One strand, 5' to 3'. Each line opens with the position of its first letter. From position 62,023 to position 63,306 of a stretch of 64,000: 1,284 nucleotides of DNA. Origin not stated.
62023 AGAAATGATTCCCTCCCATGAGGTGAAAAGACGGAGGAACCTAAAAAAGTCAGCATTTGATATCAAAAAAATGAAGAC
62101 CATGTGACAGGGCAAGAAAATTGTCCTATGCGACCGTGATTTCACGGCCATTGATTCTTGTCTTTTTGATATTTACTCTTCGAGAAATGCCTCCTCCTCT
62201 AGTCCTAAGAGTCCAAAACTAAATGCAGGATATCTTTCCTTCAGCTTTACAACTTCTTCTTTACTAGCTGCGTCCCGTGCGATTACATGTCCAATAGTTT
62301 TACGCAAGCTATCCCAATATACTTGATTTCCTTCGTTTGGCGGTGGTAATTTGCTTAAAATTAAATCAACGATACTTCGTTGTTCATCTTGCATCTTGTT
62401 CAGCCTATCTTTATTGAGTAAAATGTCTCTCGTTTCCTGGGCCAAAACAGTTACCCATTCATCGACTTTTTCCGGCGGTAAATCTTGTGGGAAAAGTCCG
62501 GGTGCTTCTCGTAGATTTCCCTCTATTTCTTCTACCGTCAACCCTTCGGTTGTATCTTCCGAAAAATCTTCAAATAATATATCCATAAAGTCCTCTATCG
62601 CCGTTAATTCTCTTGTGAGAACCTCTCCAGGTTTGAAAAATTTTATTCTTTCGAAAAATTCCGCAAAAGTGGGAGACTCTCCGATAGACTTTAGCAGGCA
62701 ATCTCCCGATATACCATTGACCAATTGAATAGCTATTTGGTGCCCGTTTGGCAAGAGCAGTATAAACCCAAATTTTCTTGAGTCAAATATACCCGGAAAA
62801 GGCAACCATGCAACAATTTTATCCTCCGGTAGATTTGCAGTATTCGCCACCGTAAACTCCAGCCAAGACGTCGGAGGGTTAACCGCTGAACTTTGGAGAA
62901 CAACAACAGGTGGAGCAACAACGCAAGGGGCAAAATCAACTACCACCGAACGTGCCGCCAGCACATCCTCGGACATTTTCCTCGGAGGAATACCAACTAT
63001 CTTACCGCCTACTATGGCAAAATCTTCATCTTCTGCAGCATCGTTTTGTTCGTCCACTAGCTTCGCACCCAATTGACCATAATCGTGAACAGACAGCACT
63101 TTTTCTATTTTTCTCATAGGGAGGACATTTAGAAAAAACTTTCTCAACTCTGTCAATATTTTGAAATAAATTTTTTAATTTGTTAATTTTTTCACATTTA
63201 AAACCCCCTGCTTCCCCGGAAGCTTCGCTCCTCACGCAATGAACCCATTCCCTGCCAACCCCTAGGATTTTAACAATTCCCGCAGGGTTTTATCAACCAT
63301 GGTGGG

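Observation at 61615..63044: Mosaic identity between paralogs 3 and 4: a near-identical 198-nt block inside otherwise diverged genes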

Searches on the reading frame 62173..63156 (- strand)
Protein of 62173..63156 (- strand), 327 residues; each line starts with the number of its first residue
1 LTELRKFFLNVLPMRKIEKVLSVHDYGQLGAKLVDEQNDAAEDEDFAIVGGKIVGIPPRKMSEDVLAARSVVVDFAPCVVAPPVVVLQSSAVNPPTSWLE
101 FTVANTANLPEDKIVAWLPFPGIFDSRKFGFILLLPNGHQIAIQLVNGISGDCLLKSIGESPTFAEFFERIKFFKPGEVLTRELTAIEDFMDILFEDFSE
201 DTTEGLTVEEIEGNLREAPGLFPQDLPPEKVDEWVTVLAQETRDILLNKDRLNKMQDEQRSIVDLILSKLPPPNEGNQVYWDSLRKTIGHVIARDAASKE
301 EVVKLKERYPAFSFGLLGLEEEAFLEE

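Call 4: search_protein_families(library=pfam, proteins=[window:62173-63156:-], max_evalue=1)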
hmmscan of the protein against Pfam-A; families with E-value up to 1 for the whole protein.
window:62173-63156:- (327 aa): 0 families

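Call 5: search_protein_families(library=ncbifam, proteins=[window:62173-63156:-], max_evalue=1)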
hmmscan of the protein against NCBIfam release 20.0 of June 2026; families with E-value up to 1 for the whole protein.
window:62173-63156:- (327 aa): 0 families

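Call 8: find_homologous_proteins(query=window:62173-63156:-)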
Query window:62173-63156:- (327 aa): 5 proteins with E <= 0.001 among 2136 candidates.
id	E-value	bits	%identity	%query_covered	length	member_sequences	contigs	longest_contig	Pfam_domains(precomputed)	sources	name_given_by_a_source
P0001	1.7e-204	696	100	96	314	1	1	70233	-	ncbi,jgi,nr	ncbi:MAG: hypothetical protein LBE98_03165 [Puniceicoccales bacterium]|jgi:hypothetical protein|nr:h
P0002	4.0e-118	413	76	69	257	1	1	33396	-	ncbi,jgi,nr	ncbi:MAG: hypothetical protein LBS22_02240, partial [Puniceicoccales bacterium]|jgi:hypothetical pro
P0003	1.9e-62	230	38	91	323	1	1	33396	-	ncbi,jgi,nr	ncbi:MAG: hypothetical protein LBS22_02235 [Puniceicoccales bacterium]|jgi:hypothetical protein|nr:h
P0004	1.5e-59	220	38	91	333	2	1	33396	-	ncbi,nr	ncbi:MAG: hypothetical protein LBS22_02230 [Puniceicoccales bacterium]|nr:hypothetical protein [Puni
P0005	7.5e-39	152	37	93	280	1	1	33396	-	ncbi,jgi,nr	ncbi:MAG: hypothetical protein LBS22_02225 [Puniceicoccales bacterium]|jgi:hypothetical protein|nr:h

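Call 9: find_encoding_contigs(protein=P0003, flank=10000, max_places=6)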
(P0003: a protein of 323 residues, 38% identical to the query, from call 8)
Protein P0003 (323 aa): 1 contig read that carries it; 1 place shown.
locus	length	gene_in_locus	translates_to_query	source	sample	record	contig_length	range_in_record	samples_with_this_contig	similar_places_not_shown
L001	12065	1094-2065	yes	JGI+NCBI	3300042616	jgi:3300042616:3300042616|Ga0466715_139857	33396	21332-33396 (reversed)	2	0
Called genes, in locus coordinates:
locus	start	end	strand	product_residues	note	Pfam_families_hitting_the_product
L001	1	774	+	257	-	?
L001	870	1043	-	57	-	-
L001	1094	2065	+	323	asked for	-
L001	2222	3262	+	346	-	-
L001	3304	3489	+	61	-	-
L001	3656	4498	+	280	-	-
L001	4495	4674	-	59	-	-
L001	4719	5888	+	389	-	PF02684:LpxB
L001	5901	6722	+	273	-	PF01882:DUF58, PF13519:VWA_2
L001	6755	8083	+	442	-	PF00083:Sugar_tr, PF07690:MFS_1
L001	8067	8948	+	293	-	PF05050:Methyltransf_21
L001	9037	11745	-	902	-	PF00133:tRNA-synt_1, PF09334:tRNA-synt_1g, PF13603:tRNA-synt_1_2, PF09334:tRNA-synt_1g (weak), PF08264:Anticodon_1, PF10458:Val_tRNA-synt_C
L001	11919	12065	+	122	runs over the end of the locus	-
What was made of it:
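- On Diversity-generating retroelement: The annotated neighbours of the sister array are housekeeping genes (call 9).
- Sister MAG locus L001 is syntenic (call 9).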

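Call 10: find_encoding_contigs(protein=P0001, flank=10000, max_places=6)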
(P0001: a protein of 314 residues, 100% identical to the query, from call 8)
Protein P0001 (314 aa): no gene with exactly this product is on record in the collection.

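Call 15: find_related_loci(query=A2, collection=genome_contigs, flank=6000)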
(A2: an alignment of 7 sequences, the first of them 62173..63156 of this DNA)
Query A2 (327 aa) in genome_contigs; peptide patterns used: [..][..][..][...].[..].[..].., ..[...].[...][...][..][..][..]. (x = any residue, [..] = any of these).
75 stretches matched a pattern; 4 encode a relative of the query (tblastn E <= 1e-3); 3 distinct loci.
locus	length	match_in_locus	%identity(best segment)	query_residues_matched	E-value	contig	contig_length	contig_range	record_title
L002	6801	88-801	74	90-327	4e-113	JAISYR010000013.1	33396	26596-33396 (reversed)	MAG: Puniceicoccales bacterium isolate Nc350_bin44 k119_19239, whole genome shotgun sequence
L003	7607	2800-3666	36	8-313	1e-53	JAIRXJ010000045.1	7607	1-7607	MAG: Puniceicoccales bacterium isolate Gsp477_bin153 k119_6279309, whole genome shotgun sequence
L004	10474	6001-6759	39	8-284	8e-50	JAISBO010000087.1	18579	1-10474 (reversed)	MAG: Puniceicoccales bacterium isolate Gx481_bin23 k119_3827632, whole genome shotgun sequence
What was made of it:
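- Sister-MAG contig names (k119_...) suggest a short-read de Bruijn assembly (calls 8, 15).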

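Call 16: find_related_loci(query=A2, collection=metagenome_contigs, flank=6000)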
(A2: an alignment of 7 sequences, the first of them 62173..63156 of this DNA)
Query A2 (327 aa) in metagenome_contigs; peptide patterns used: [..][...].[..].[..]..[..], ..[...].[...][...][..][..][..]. (x = any residue, [..] = any of these).
319 stretches matched a pattern, but none encodes a relative of the query by tblastn (E <= 1e-3).

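Call 58: search_protein_families(library=padloc, proteins=[window:62173-63117:-], max_evalue=1)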
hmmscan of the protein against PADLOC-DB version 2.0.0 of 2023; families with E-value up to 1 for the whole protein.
window:62173-63117:- (314 aa): 1 family
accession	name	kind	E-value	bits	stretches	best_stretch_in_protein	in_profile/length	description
PDLC00749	Effector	-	0.0063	13.6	1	222-281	146-206/395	Endonuclease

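Call 59: search_protein_families(library=phrogs, proteins=[window:62173-63117:-], max_evalue=1)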
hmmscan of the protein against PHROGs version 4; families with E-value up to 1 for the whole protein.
window:62173-63117:- (314 aa): 0 families
